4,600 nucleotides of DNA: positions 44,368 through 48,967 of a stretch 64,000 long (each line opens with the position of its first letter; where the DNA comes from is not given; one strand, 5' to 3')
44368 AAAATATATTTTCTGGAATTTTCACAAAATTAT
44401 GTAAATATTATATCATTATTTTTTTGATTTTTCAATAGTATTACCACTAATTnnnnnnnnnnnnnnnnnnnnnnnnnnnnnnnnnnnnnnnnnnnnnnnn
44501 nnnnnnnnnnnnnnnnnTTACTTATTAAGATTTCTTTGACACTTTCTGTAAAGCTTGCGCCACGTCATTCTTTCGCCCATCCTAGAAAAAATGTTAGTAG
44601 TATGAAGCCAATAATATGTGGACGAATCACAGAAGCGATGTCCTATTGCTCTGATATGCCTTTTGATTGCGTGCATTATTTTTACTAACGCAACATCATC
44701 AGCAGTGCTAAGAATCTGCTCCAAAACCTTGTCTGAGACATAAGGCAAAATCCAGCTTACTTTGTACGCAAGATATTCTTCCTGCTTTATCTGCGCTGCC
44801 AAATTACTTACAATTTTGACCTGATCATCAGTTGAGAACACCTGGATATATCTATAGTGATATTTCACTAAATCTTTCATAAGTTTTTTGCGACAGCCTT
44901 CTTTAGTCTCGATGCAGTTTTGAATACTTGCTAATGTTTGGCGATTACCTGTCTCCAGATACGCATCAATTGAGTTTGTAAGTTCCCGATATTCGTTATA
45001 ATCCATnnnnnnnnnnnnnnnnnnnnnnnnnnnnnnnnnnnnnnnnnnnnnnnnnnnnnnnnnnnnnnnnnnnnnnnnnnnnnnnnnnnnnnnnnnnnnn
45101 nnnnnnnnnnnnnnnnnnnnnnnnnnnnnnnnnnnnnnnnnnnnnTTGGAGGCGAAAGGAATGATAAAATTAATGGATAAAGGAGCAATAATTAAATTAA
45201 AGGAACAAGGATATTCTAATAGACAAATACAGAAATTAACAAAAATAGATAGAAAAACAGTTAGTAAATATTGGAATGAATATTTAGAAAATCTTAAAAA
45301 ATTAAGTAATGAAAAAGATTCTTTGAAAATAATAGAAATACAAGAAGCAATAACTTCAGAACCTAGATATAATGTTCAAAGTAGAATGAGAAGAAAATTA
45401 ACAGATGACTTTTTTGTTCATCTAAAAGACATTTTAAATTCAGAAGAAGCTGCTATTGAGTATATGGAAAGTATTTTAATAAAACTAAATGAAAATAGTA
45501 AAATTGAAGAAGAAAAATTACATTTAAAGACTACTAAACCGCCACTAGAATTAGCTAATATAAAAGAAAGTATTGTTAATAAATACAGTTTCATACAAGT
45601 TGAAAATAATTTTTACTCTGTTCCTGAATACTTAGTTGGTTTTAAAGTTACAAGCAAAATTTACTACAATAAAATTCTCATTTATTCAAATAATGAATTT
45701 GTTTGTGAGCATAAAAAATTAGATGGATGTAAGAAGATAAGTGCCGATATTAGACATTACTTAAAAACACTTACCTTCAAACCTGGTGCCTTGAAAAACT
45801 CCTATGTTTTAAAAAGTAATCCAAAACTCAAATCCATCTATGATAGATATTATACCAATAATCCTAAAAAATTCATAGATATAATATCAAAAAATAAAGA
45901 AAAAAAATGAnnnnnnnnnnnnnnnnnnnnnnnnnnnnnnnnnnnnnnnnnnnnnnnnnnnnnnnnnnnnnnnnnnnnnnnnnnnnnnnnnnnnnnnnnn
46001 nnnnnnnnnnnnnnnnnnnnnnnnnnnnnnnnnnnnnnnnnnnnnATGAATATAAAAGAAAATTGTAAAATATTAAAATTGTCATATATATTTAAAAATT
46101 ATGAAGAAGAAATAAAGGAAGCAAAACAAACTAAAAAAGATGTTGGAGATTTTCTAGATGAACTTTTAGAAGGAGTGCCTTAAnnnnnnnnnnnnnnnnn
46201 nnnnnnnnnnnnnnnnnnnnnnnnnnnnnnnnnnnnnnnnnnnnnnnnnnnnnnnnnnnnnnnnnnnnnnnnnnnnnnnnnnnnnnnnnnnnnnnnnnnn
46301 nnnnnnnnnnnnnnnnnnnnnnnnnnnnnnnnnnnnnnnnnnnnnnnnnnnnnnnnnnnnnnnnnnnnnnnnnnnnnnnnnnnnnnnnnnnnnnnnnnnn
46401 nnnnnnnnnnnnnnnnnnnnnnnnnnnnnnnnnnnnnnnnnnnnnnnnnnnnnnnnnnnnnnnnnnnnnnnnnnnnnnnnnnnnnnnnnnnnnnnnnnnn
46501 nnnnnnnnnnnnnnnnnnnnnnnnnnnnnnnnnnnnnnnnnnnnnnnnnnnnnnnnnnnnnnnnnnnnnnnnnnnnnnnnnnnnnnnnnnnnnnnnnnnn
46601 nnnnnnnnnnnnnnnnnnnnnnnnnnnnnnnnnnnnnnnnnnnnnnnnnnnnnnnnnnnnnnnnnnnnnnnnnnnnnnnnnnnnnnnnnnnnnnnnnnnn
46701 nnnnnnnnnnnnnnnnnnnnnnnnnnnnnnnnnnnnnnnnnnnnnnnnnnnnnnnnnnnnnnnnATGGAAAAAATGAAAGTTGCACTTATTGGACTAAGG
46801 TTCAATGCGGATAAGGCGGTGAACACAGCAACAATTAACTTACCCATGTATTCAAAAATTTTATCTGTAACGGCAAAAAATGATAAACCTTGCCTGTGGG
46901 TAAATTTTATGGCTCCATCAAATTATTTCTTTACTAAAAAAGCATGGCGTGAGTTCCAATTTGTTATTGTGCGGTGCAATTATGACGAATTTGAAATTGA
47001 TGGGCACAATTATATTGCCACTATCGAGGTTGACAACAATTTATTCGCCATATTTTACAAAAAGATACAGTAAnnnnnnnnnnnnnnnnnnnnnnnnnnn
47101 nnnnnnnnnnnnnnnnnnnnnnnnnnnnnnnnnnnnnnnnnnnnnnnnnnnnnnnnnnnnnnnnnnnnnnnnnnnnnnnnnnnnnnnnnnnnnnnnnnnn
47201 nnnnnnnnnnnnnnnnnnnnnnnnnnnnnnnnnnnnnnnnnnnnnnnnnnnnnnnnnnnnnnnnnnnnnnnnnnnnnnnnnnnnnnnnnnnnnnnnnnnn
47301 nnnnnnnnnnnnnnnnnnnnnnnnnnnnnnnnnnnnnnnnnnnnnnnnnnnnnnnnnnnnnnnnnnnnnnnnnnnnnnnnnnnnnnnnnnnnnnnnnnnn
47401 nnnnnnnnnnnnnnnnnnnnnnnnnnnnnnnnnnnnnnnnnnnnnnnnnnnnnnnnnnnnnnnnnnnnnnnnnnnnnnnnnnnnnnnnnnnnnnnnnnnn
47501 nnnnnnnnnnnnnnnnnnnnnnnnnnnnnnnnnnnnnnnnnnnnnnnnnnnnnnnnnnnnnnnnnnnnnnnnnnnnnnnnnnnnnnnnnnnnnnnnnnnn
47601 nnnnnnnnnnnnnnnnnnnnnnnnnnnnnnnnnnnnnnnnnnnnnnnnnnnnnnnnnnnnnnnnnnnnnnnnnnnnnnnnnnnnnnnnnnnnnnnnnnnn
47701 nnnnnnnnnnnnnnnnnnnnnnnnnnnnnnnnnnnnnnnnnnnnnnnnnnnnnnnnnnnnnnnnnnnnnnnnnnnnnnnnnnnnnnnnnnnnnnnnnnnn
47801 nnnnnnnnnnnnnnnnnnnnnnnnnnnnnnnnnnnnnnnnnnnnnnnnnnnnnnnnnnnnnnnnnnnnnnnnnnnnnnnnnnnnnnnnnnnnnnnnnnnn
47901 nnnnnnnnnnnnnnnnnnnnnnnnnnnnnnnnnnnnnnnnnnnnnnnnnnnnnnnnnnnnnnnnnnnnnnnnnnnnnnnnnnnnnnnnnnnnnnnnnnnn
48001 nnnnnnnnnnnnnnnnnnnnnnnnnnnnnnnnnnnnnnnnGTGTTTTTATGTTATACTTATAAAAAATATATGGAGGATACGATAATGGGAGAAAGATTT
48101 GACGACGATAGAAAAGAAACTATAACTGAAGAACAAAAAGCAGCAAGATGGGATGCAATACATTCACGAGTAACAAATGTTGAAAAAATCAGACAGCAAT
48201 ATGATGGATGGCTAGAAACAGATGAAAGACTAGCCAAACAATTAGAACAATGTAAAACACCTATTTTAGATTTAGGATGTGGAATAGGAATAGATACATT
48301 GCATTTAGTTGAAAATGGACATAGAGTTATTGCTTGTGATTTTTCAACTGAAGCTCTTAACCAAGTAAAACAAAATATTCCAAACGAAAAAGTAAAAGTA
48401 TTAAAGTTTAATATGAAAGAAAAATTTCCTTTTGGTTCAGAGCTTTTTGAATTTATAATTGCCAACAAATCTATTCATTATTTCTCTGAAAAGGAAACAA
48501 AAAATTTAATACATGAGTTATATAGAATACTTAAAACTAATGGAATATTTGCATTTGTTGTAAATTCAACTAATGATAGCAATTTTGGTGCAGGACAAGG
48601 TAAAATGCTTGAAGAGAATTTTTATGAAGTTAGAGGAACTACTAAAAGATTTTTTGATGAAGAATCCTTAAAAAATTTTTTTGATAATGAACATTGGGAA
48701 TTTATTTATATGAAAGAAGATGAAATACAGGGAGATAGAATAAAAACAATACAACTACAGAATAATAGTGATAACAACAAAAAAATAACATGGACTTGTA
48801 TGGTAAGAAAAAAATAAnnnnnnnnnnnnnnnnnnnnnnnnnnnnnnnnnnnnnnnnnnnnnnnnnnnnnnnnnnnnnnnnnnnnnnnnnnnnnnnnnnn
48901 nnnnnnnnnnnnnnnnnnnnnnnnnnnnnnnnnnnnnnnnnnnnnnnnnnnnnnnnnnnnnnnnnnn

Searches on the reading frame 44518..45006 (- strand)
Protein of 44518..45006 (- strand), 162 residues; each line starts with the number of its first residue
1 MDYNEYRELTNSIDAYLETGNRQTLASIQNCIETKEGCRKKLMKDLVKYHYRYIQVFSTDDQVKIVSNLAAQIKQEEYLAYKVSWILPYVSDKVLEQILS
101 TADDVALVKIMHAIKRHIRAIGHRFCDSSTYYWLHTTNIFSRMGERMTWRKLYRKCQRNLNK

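Call 7: search_protein_families(library=pfam, proteins=[window:44518-45006:-], max_evalue=0.01)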
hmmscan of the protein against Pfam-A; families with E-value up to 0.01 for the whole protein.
window:44518-45006:- (162 aa): 0 families

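Call 19: search_protein_families(library=phrogs, proteins=[window:44518-45006:-], max_evalue=0.01)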
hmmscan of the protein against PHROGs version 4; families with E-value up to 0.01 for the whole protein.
window:44518-45006:- (162 aa): 0 families

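Call 20: search_protein_families(library=ncbifam, proteins=[window:44518-45006:-], max_evalue=0.01)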
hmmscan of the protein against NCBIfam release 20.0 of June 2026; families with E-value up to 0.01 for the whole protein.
window:44518-45006:- (162 aa): 0 families

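Call 36: search_protein_families(library=padloc, proteins=[window:44518-45006:-], max_evalue=0.01)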
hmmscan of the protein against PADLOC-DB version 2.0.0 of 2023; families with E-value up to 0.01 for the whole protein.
window:44518-45006:- (162 aa): 1 family
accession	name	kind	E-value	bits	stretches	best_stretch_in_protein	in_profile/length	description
PDLC04836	PDC-S04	-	0.0053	14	1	4-57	116-169/244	-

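Call 74: list_cluster_members(proteins=[window:44518-45006:-, window:43091-44275:-, P0241, window:48041-48817:+, window:46765-47073:+])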
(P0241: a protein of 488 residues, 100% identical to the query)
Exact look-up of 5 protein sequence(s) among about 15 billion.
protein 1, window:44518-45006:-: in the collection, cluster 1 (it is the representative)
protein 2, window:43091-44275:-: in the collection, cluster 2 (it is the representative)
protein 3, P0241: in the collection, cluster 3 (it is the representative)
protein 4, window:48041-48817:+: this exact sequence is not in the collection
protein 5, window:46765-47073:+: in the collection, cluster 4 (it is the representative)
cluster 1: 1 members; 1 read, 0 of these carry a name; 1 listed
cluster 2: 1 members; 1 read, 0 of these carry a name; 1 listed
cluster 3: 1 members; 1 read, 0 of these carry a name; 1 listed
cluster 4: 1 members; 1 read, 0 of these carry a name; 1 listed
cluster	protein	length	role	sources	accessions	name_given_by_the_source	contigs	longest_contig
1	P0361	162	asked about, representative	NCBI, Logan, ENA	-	-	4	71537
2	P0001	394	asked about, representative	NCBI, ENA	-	-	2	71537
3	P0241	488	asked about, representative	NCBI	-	-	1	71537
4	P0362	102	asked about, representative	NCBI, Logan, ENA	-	-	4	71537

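Call 80: search_protein_representatives(protein=window:44518-45006:-)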
Query: 162 residues. Proteins with E-value up to 0.001 (for the whole library): 31; up to 1e-10: 26; up to 1e-30: 10. The best 31 are listed.
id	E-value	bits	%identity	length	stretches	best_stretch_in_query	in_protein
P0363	1.7e-58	213.1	64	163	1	1-162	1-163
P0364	1.8e-46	174.0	57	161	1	5-160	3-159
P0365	6.6e-45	168.9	55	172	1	2-160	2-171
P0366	2.8e-43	163.6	49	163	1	3-162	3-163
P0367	9.7e-36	139.1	47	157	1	1-161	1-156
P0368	2.8e-35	137.6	48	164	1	2-159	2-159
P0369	9.0e-35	136.0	45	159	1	2-162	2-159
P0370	5.4e-33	130.2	65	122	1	1-100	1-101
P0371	1.8e-31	125.2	50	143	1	1-119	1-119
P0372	4.6e-31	124.0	73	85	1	1-84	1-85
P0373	8.9e-25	103.5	37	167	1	4-160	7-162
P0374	2.1e-24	102.3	35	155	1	4-160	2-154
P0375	2.8e-24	101.9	47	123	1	40-158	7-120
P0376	2.5e-23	98.8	35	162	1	5-158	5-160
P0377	4.1e-21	91.6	78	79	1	1-59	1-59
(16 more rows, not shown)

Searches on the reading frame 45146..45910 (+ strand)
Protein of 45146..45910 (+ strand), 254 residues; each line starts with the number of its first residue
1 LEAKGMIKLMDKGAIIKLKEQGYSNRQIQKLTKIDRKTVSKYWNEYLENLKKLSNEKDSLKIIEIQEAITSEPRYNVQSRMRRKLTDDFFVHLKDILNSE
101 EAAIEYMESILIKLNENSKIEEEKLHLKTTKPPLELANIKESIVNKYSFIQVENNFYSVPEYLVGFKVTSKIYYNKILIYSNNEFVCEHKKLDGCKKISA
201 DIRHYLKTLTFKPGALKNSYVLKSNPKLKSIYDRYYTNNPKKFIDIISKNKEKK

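Call 7: search_protein_families(library=pfam, proteins=[window:45146-45910:+], max_evalue=0.01)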
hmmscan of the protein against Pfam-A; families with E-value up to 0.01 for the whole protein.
window:45146-45910:+ (254 aa): 4 families
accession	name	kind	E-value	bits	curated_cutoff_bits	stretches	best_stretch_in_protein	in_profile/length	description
PF22483.2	Mu-transpos_C_2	-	1.7e-11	44.1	27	1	133-194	5-66/73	Mu transposase, C-terminal domain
PF13384.12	HTH_23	-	0.0027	17.9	24.6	1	10-44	5-42/50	Homeodomain-like domain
PF02796.21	HTH_7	-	0.0044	17.6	23.8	1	15-45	14-44/45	Helix-turn-helix domain of resolvase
PF13518.12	HTH_28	-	0.0089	16.5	25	0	12-48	2-38/52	Helix-turn-helix domain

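Call 19: search_protein_families(library=phrogs, proteins=[window:45146-45910:+], max_evalue=0.01)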
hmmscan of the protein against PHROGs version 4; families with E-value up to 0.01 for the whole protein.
window:45146-45910:+ (254 aa): 3 families
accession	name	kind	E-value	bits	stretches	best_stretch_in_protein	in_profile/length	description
phrog_1157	-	integration and excision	1.3e-16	61.9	1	112-226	286-399/422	transposase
phrog_3855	-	DNA, RNA and nucleotide metabolism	0.00099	20.5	1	14-45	71-102/115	HTH DNA binding protein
phrog_6223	-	transcription regulation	0.0083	17.2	0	14-42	9-37/73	transcriptional repressor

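Call 20: search_protein_families(library=ncbifam, proteins=[window:45146-45910:+], max_evalue=0.01)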
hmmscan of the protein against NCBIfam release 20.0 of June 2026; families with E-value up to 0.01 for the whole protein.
window:45146-45910:+ (254 aa): 2 families
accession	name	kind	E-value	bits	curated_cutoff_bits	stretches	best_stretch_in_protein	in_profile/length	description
NF033546.1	transpos_IS21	equivalog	0.00021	20.9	160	1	17-98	3-62/294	IS21 family transposase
NF033545.0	transpos_IS630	equivalog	0.0023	17.4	100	1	14-56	4-47/299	IS630 family transposase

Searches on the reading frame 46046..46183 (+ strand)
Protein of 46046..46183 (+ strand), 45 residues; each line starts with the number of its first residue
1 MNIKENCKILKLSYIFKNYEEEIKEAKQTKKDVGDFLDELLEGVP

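Call 7: search_protein_families(library=pfam, proteins=[window:46046-46183:+], max_evalue=0.01)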
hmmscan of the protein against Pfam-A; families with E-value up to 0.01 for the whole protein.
window:46046-46183:+ (45 aa): 1 family
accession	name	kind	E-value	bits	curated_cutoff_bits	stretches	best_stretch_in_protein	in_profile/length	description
PF09765.14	FANCL_d1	-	0.0028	18.1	23.8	1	11-41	54-84/89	FANCL UBC-like domain 1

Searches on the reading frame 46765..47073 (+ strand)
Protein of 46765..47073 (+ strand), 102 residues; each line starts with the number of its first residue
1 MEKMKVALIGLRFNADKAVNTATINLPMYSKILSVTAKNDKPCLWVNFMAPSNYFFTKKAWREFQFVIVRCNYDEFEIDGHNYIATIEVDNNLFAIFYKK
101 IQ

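Call 7: search_protein_families(library=pfam, proteins=[window:46765-47073:+], max_evalue=0.01)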
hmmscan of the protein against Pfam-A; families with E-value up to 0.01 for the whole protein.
window:46765-47073:+ (102 aa): 1 family
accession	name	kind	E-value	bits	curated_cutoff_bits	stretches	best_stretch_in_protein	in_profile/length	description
PF24043.1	DUF7352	-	0.0034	18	27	1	21-95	15-83/97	Domain of unknown function (DUF7352)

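Call 19: search_protein_families(library=phrogs, proteins=[window:46765-47073:+], max_evalue=0.01)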
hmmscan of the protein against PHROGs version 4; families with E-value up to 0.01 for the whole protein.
window:46765-47073:+ (102 aa): 0 families

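Call 20: search_protein_families(library=ncbifam, proteins=[window:46765-47073:+], max_evalue=0.01)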
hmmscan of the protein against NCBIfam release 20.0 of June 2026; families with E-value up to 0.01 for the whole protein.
window:46765-47073:+ (102 aa): 1 family
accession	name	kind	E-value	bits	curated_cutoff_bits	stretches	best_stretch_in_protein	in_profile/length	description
NF006299.0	PRK08487.1-2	equivalog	0.0053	15.9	656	1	53-99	146-192/340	DNA polymerase III subunit delta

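Call 36: search_protein_families(library=padloc, proteins=[window:46765-47073:+], max_evalue=0.01)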
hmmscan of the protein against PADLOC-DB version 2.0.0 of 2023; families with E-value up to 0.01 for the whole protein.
window:46765-47073:+ (102 aa): 0 families

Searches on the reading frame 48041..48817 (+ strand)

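Call 7: search_protein_families(library=pfam, proteins=[window:48041-48817:+], max_evalue=0.01)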
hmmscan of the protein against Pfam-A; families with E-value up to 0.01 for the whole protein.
window:48041-48817:+ (258 aa): 14 families
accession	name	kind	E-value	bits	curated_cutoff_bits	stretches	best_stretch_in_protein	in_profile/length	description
PF13649.12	Methyltransf_25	-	2.3e-18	67.1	27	1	75-168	1-97/97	Methyltransferase domain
PF08241.18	Methyltransf_11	-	6.4e-18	65.6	21.2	1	76-172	1-95/95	Methyltransferase domain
PF13489.12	Methyltransf_23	-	3.3e-12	46.9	27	1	72-216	23-156/164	Methyltransferase domain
PF08242.18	Methyltransf_12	-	3.6e-11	44.1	30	1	76-170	1-98/98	Methyltransferase domain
PF13847.12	Methyltransf_31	-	5.3e-11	42.8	27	1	73-187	5-120/145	Methyltransferase domain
PF05175.20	MTS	-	1e-10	42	23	1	64-181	23-147/170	Methyltransferase small domain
PF03848.20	TehB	-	5.8e-07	29.6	20.4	1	66-183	27-142/193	Tellurite resistance protein TehB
PF01209.24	Ubie_methyltran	-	5.4e-06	26.4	20.1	1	55-176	33-155/233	ubiE/COQ5 methyltransferase family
PF06325.19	PrmA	-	0.0003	20.8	22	1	67-171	157-257/296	Ribosomal protein L11 methyltransferase (PrmA)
PF02353.26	CMAS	-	0.00041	20.2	27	1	74-173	65-165/273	Mycolic acid cyclopropane synthetase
PF05724.17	TPMT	-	0.0012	19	26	1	79-124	45-91/218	Thiopurine S-methyltransferase (TPMT)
PF03141.22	Methyltransf_29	-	0.0025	16.9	23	1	72-186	118-224/506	Putative S-adenosyl-L-methionine-dependent methyltransferase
PF14553.12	YqbF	-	0.0072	16.5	27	0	14-31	7-24/43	YqbF, hypothetical protein domain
PF05958.17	tRNA_U5-meth_tr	-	0.0075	15.8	23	0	68-123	198-253/357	tRNA (Uracil-5-)-methyltransferase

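Call 19: search_protein_families(library=phrogs, proteins=[window:48041-48817:+], max_evalue=0.01)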
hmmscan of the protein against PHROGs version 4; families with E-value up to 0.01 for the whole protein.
window:48041-48817:+ (258 aa): 5 families
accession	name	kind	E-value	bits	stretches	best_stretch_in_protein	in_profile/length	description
phrog_4752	-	other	3.6e-17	63.4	1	47-177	27-163/241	tRNA methyltransferase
phrog_22502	-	other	2.6e-11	44.8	1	74-176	74-177/276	methyltransferase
phrog_9906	-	unknown function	9.2e-07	29.5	1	74-227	108-245/272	-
phrog_28702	-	unknown function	0.00043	21.2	1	63-180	32-149/247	-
phrog_27380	-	other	0.00052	20.6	1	6-173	26-192/285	methyltransferase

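Call 20: search_protein_families(library=ncbifam, proteins=[window:48041-48817:+], max_evalue=0.01)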
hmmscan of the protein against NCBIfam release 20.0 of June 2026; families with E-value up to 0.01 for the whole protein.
window:48041-48817:+ (258 aa): 51 families (the best 25 are shown)
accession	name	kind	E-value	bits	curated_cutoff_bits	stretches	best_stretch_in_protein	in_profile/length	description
TIGR02072.1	BioC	equivalog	4.9e-17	62.6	184.95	1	63-230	22-182/244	malonyl-ACP O-methyltransferase BioC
NF045649.1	2X_seleno_MduS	exception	6e-17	61.6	380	1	73-212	43-185/338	methyltransferase domain-containing selenoprotein MduS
NF043040.1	corrin_prot_MT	hypoth_equivalog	2.4e-12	46.8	180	1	60-171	30-146/216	corrinoid protein-associated methyltransferase CpaM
NF041536.1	ArsM_DUF2284_UU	exception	8.1e-12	44.2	575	1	74-171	79-179/459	arsenite methyltransferase/DUF2284 domain selenoprotein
NF041820.1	daptide_MTase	equivalog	2.1e-11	43.8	175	1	64-205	29-172/243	daptide-type RiPP biosynthesis methyltransferase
NF045667.1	MTase_DVU1556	equivalog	3.7e-11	42.9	155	1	70-171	21-118/213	DVU_1556 family methyltransferase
NF008992.0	PRK12335.1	equivalog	4.9e-11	42.3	303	1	66-227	119-262/289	SAM-dependent methyltransferase TehB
TIGR02021.1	BchM-ChlM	equivalog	5.7e-11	42.3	158.9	1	31-173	11-156/218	magnesium protoporphyrin IX methyltransferase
NF008405.0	PRK11207.1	equivalog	1.4e-10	40.9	218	1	66-183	27-142/198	tellurite resistance methyltransferase TehB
NF047649.1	MTase_UXPK_star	exception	5.9e-10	38.6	460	1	74-170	80-179/283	methyltransferase/UXPK-star double selenoprotein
NF011529.0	PRK14968.1-3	equivalog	3.1e-09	36.6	162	1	64-151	26-112/198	putative methyltransferase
NF041537.1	ArsM_AhpD_UU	exception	3.4e-09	35.9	510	1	74-170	79-178/345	arsenite methyltransferase/AhpD domain selenoprotein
NF040539.1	AST_met_ArsM_2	exception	4.9e-09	36.4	240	1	70-172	55-163/262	putative arsinothricin biosynthesis methyltransferase ArsM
NF008823.0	PRK11873.1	subfamily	7.1e-09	35.5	263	1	75-171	81-180/272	arsenite methyltransferase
NF007610.0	PRK10258.1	equivalog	7.9e-09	35.2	342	1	62-173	32-139/251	malonyl-ACP O-methyltransferase BioC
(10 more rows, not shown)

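Call 36: search_protein_families(library=padloc, proteins=[window:48041-48817:+], max_evalue=0.01)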
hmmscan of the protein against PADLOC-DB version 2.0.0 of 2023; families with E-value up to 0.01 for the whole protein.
window:48041-48817:+ (258 aa): 2 families
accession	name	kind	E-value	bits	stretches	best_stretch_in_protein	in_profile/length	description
PDLC04134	mad2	-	9.5e-19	65.6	1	74-197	294-420/492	mads_2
PDLC01471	Cmr5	-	0.0055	15.3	0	142-200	10-65/114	CAS-III-C; effector_SS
